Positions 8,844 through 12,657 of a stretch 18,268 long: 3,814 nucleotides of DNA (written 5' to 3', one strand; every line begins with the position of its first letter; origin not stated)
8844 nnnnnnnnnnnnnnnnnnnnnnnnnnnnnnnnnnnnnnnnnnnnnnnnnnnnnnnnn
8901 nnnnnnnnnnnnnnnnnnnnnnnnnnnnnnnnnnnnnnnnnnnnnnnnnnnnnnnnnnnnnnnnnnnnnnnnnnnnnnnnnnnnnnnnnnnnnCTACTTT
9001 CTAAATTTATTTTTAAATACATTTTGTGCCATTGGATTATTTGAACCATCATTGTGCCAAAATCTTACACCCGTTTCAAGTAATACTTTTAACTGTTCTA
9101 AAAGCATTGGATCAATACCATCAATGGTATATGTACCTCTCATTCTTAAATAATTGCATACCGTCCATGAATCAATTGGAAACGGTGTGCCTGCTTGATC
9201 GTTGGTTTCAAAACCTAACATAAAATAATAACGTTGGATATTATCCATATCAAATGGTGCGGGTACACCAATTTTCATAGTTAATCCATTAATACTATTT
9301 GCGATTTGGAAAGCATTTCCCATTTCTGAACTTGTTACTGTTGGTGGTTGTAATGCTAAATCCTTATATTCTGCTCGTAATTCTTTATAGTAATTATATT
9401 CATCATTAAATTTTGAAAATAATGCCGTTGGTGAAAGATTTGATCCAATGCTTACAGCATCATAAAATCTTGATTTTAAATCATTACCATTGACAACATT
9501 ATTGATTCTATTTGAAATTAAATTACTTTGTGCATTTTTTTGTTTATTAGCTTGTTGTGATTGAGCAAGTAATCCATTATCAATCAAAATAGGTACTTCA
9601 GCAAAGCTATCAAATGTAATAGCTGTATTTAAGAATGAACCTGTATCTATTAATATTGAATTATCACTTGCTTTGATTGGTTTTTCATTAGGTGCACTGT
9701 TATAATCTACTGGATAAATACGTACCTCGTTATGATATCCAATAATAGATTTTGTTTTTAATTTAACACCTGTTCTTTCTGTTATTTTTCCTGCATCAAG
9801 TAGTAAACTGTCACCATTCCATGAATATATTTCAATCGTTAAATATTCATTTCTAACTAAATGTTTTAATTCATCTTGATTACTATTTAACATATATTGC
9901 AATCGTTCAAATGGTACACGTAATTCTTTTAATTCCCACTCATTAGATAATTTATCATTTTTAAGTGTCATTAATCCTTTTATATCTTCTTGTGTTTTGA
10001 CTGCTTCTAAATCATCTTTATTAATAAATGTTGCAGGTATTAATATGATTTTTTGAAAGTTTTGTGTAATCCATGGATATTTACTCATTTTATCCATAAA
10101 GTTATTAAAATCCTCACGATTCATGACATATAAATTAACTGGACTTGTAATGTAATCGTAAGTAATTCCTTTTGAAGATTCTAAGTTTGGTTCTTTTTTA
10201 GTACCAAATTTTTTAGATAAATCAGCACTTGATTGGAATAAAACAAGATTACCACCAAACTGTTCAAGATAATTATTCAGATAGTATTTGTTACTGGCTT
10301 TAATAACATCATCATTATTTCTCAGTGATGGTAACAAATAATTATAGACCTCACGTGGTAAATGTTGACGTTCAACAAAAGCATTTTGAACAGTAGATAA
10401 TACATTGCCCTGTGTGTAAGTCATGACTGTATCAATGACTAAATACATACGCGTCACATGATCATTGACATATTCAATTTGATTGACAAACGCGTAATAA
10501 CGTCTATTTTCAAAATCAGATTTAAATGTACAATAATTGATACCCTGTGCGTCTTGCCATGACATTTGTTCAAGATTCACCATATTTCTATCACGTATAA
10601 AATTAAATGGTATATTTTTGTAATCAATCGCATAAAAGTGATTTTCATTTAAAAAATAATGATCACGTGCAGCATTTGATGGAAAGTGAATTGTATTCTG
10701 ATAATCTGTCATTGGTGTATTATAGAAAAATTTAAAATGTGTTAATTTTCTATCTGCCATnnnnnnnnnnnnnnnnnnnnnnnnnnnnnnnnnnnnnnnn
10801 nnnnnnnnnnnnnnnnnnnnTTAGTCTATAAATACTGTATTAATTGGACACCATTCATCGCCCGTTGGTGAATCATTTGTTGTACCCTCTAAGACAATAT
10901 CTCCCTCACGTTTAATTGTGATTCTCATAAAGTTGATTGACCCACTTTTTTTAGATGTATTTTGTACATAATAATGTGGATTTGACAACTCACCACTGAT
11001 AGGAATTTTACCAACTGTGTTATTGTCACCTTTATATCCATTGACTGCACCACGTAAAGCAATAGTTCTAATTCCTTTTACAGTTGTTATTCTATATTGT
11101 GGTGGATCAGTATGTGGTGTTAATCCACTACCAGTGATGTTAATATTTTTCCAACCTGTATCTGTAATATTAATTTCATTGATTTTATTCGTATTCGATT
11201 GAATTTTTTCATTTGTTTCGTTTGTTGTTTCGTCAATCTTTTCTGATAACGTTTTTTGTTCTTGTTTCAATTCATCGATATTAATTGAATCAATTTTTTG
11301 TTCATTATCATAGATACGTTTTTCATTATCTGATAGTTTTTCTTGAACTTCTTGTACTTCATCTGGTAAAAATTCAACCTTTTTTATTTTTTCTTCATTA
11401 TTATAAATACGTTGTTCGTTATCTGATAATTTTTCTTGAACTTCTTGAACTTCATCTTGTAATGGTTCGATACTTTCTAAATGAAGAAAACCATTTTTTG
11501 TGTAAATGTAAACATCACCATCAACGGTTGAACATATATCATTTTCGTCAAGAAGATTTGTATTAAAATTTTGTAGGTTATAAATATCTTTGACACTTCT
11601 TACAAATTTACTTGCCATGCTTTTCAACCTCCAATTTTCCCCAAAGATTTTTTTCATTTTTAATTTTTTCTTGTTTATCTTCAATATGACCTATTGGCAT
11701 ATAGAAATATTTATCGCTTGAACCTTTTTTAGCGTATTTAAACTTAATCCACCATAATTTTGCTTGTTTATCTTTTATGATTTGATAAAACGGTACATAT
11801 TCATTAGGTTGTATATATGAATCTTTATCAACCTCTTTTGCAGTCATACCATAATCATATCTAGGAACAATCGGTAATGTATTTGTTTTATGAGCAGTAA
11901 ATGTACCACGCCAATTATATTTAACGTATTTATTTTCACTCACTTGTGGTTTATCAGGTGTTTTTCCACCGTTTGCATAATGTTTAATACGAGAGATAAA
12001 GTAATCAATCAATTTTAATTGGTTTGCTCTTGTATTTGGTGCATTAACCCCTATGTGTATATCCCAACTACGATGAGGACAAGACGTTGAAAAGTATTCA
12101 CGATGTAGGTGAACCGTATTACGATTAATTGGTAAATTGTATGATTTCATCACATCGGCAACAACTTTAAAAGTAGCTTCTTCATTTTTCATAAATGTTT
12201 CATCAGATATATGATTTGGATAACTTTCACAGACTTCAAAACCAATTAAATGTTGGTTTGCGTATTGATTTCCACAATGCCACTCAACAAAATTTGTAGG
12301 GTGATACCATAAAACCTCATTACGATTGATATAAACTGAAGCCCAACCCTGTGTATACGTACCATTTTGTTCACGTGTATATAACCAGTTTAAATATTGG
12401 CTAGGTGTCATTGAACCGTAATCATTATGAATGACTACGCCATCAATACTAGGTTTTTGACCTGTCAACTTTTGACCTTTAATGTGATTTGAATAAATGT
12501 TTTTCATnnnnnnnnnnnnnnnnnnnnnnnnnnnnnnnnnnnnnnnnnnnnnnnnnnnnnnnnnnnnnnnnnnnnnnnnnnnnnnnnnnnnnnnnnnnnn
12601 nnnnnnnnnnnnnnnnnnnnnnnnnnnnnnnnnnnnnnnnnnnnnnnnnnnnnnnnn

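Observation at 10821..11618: Extra fibre-like gene with a recent 93-nt internal duplication, overlapping the endolysin stop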

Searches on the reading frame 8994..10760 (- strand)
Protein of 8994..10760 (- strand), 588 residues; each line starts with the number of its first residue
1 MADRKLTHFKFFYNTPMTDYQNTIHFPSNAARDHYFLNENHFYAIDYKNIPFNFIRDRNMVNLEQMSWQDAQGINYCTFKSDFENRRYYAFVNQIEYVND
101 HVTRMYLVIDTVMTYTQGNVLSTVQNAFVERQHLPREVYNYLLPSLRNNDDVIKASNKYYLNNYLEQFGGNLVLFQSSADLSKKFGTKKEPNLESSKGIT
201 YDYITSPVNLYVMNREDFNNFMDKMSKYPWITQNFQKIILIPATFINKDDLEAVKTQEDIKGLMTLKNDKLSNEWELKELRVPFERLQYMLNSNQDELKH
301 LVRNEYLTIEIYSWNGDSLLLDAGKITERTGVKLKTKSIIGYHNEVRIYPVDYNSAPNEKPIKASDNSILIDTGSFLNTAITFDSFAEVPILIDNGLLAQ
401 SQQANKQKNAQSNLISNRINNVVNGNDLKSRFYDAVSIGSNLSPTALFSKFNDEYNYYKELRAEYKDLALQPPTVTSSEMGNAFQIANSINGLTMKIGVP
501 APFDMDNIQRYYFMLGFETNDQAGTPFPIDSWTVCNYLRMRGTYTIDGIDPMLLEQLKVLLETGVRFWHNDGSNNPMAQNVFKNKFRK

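Call 7: search_protein_families(library=pfam, proteins=[window:8994-10760:-], max_evalue=0.01)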
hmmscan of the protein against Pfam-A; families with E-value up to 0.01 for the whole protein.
window:8994-10760:- (588 aa): 1 family
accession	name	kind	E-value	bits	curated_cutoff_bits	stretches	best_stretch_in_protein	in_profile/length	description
PF16838.11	Caud_tail_N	-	1e-38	132.9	27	1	5-118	1-119/120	Caudoviral major tail protein N-terminus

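Call 8: search_protein_families(library=phrogs, proteins=[window:8994-10760:-], max_evalue=0.001)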
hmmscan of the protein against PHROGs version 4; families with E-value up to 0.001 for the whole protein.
window:8994-10760:- (588 aa): 2 families
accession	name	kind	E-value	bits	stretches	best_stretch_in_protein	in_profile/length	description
phrog_2248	-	tail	5.7e-209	696.7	1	3-587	3-590/590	tail protein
phrog_30532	-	tail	5.6e-06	26.3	1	16-140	38-159/520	tail protein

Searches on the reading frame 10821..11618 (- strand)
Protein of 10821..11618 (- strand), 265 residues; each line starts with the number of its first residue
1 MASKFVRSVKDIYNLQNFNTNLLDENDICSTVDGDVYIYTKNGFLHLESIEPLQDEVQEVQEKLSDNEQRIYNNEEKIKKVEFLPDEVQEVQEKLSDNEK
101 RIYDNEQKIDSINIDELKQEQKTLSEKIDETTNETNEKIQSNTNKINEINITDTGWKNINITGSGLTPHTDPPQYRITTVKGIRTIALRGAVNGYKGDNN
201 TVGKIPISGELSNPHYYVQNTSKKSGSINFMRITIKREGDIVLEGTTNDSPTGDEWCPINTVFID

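Call 7: search_protein_families(library=pfam, proteins=[window:10821-11618:-], max_evalue=0.01)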
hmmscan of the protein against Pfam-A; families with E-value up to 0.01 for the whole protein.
window:10821-11618:- (265 aa): 0 families

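Call 8: search_protein_families(library=phrogs, proteins=[window:10821-11618:-], max_evalue=0.001)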
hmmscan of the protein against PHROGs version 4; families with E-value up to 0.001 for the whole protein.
window:10821-11618:- (265 aa): 4 families
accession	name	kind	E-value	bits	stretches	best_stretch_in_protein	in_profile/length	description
phrog_30677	-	tail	1.5e-141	471.6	3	107-265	127-285/285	tail protein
phrog_9604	-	tail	1.2e-20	75.2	2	1-126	1-122/481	tail protein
phrog_17481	-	tail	5.9e-13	50.2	1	1-148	1-143/185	minor tail protein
phrog_21844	-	tail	7.6e-11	43.2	1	126-249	4-134/151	tail protein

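Call 9: search_solved_structures(query=window:10821-11618:-, max_evalue=1, show_alignments=3)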
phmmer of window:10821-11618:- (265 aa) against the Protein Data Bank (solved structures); distinct sequences matched with E-value up to 1: 5.
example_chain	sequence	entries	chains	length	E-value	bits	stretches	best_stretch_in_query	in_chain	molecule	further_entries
6qp4_A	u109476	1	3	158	0.014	18.3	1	49-139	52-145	UspA1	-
4rxy_A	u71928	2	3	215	0.23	14.4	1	150-182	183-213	Carbonic anhydrase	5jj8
5bq1_A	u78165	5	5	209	0.6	13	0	151-178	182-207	Carbonic anhydrase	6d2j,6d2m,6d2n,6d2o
9ug7_A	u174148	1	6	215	0.61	13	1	162-193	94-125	Cupin type-2 domain-containing protein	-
9y5f_A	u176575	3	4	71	0.76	12.7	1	52-102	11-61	rv-SNARE/sc-t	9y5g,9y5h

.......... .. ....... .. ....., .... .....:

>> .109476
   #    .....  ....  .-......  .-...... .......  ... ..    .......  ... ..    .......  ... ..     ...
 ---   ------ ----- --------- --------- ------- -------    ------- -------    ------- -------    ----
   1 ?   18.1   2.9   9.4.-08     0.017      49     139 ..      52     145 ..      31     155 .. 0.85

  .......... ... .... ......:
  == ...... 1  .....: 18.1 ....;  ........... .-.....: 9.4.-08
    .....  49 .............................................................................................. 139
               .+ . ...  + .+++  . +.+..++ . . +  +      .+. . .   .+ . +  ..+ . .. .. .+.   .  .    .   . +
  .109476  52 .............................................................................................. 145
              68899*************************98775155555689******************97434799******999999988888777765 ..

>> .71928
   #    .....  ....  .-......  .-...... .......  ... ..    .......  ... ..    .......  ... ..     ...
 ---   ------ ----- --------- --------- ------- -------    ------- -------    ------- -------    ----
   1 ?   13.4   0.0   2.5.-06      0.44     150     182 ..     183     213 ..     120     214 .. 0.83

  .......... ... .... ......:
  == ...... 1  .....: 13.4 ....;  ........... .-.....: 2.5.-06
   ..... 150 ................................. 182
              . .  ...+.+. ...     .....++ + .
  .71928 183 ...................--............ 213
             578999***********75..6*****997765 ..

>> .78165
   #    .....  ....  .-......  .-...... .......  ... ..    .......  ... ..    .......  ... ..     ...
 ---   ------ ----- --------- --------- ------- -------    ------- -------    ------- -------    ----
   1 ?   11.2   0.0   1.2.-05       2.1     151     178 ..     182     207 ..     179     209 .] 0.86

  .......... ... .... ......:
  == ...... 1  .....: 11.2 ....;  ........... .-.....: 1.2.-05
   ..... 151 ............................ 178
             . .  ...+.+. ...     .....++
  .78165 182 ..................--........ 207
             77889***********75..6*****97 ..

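Call 33: find_homologous_proteins(query=window:10824-11618:-, max_evalue=0.00001)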
Query window:10824-11618:- (265 aa): 79 proteins with E <= 0.00001 among 1636 candidates.
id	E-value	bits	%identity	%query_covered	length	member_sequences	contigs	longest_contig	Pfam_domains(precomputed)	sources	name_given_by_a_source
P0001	1.3e-163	561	97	100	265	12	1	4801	-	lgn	-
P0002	8.6e-154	529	91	100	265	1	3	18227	-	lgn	-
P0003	1.1e-152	525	90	100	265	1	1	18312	-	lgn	-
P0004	1.8e-151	521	89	100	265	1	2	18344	-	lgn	-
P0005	7.1e-151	519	89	100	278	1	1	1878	-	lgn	-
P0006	9.3e-150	515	89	100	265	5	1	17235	-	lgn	-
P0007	4.1e-149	513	88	100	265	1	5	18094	-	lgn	-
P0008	7.1e-149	512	88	100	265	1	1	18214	-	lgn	-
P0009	2.0e-148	511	89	100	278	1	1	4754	-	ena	-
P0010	2.4e-148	511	88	100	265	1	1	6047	-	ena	-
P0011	5.9e-148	509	88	100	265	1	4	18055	-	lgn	-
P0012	1.6e-147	508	87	100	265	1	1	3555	-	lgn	-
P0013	3.1e-147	507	87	100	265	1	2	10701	-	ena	-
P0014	1.0e-145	502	86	100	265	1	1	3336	-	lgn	-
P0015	1.1e-143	495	85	100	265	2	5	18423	-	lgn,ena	-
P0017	9.6e-137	473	78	100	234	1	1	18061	-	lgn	-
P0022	3.4e-130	451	77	100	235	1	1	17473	-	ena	-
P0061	9.7e-106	371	67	100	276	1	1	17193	-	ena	-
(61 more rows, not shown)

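Call 52: predict_structure(alignment_id=A1)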
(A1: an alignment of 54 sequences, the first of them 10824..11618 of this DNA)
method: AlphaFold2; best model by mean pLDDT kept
length: 265 residues; sequences in the alignment: 54
mean_pLDDT: 77.2   pTM: 0.49
mean pLDDT of the five models: 77.2, 76.9, 75.6, 71.5, 70.0
residues with pLDDT >= 90: 83; 70-90: 94; 50-70: 65; < 50: 23
segments of 3 or more residues with pLDDT < 50: 1-8, 49-57, 78-83
pLDDT, mean of each block of 10 residues (from residue 1): 40 64 68 69 63 46 64 56 54 75 76 76 81 85 79 96 94 95 93 93 93 92 73 96 91 88 94
secondary structure, 60 per line:
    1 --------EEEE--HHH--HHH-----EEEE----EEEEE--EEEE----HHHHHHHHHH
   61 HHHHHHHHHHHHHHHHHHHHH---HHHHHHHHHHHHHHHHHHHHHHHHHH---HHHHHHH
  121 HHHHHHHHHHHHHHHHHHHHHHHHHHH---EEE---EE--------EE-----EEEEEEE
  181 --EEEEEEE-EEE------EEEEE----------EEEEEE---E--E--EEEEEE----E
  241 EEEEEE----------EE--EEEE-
elements in order: E9-12 E28-31 E36-40 E43-46 H51-81 H85-110 H114-147 E151-153 E174-180 E183-189 E191-193 E200-204 E215-220 E230-235 E240-246 E261-264

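Call 63: find_encoding_contigs(protein=P0017, flank=1500, max_places=2)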
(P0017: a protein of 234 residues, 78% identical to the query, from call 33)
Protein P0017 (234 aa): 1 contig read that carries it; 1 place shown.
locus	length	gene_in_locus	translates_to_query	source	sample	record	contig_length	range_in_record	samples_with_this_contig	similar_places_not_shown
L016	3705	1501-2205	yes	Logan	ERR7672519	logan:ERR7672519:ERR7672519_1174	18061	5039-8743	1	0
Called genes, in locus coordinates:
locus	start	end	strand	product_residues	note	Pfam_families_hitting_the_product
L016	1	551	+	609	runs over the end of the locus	PF13229:Beta_helix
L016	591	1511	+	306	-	PF01510:Amidase_2, PF08460:SH3_5, PF25606:SH3b_P2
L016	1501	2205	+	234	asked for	-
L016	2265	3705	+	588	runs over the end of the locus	PF16838:Caud_tail_N, PF20934:phi29_gp9_C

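Call 64: find_encoding_contigs(protein=P0022, flank=1500, max_places=2)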
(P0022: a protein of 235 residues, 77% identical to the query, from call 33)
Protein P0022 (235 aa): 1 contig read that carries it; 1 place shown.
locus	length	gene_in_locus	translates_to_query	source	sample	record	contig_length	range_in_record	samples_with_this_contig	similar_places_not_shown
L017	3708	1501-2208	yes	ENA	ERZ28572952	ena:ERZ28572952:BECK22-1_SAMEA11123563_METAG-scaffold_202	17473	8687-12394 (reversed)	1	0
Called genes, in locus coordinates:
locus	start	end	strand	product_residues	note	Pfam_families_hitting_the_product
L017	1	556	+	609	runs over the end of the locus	PF13229:Beta_helix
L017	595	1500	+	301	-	PF01510:Amidase_2, PF08460:SH3_5 (weak), PF25606:SH3b_P2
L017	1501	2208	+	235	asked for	-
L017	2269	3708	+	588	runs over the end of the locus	PF16838:Caud_tail_N, PF20934:phi29_gp9_C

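Call 65: find_encoding_contigs(protein=P0061, flank=1500, max_places=2)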
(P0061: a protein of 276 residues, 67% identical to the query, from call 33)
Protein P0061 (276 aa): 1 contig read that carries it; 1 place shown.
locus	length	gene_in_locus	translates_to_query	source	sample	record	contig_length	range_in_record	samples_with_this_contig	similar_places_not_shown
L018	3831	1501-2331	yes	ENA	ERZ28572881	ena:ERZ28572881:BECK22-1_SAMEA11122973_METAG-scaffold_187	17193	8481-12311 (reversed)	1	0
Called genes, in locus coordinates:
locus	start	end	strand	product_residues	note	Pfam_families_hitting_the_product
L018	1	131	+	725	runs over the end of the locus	PF13884:Peptidase_S74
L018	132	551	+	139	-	-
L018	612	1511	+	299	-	PF01510:Amidase_2, PF25606:SH3b_P2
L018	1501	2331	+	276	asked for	-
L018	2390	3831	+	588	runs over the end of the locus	PF16838:Caud_tail_N, PF20934:phi29_gp9_C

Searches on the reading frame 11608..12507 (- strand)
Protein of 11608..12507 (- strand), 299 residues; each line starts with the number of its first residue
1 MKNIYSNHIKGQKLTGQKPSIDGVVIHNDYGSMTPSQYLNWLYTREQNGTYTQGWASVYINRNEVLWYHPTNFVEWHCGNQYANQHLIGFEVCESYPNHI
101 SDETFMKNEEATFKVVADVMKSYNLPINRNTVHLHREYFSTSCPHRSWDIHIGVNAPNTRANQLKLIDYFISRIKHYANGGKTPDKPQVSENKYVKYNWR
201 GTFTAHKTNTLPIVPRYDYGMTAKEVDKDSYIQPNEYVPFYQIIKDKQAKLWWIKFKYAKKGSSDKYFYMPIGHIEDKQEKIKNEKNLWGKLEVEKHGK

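Call 7: search_protein_families(library=pfam, proteins=[window:11608-12507:-], max_evalue=0.01)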
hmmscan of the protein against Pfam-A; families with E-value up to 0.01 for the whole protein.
window:11608-12507:- (299 aa): 2 families
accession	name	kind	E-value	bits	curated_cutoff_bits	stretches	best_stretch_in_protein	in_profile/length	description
PF25606.1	SH3b_P2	-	1.1e-33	115.9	27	1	195-294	2-94/95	SH3b_P2 domain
PF01510.30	Amidase_2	-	1.5e-13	51.7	26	1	20-145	4-130/131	N-acetylmuramoyl-L-alanine amidase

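Call 8: search_protein_families(library=phrogs, proteins=[window:11608-12507:-], max_evalue=0.001)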
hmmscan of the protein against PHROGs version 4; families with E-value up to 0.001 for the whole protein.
window:11608-12507:- (299 aa): 14 families
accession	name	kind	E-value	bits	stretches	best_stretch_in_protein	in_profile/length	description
phrog_833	-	lysis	1.2e-70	239.5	1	2-292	6-293/294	endolysin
phrog_635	-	lysis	1.1e-63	216.8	1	3-292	174-462/463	endolysin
phrog_670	-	lysis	4.1e-37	129.3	1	16-231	106-281/596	endolysin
phrog_33549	-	unknown function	3.4e-22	79.8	1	16-132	19-136/137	-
phrog_12367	-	lysis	8.5e-18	65.9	1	187-293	152-250/252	endolysin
phrog_2338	-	lysis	2.1e-15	57.9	1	8-195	15-198/346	endolysin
phrog_7698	-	lysis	1.1e-14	55.9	1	10-153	13-147/316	endolysin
phrog_489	-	lysis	6e-14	52.7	1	190-293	361-457/459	endolysin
phrog_3088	-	lysis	7.8e-14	53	1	21-218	24-200/248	amidase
phrog_1794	-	lysis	1.8e-11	45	1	8-248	43-238/336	amidase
phrog_1493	-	lysis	9.4e-11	42.5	1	15-281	28-244/394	endolysin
phrog_3393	-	lysis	6.9e-10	40.2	1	15-187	17-180/342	endolysin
phrog_14048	-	lysis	1.2e-06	29.5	1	75-186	79-182/305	endolysin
phrog_19265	-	unknown function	0.00047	20.9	1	74-145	71-142/293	-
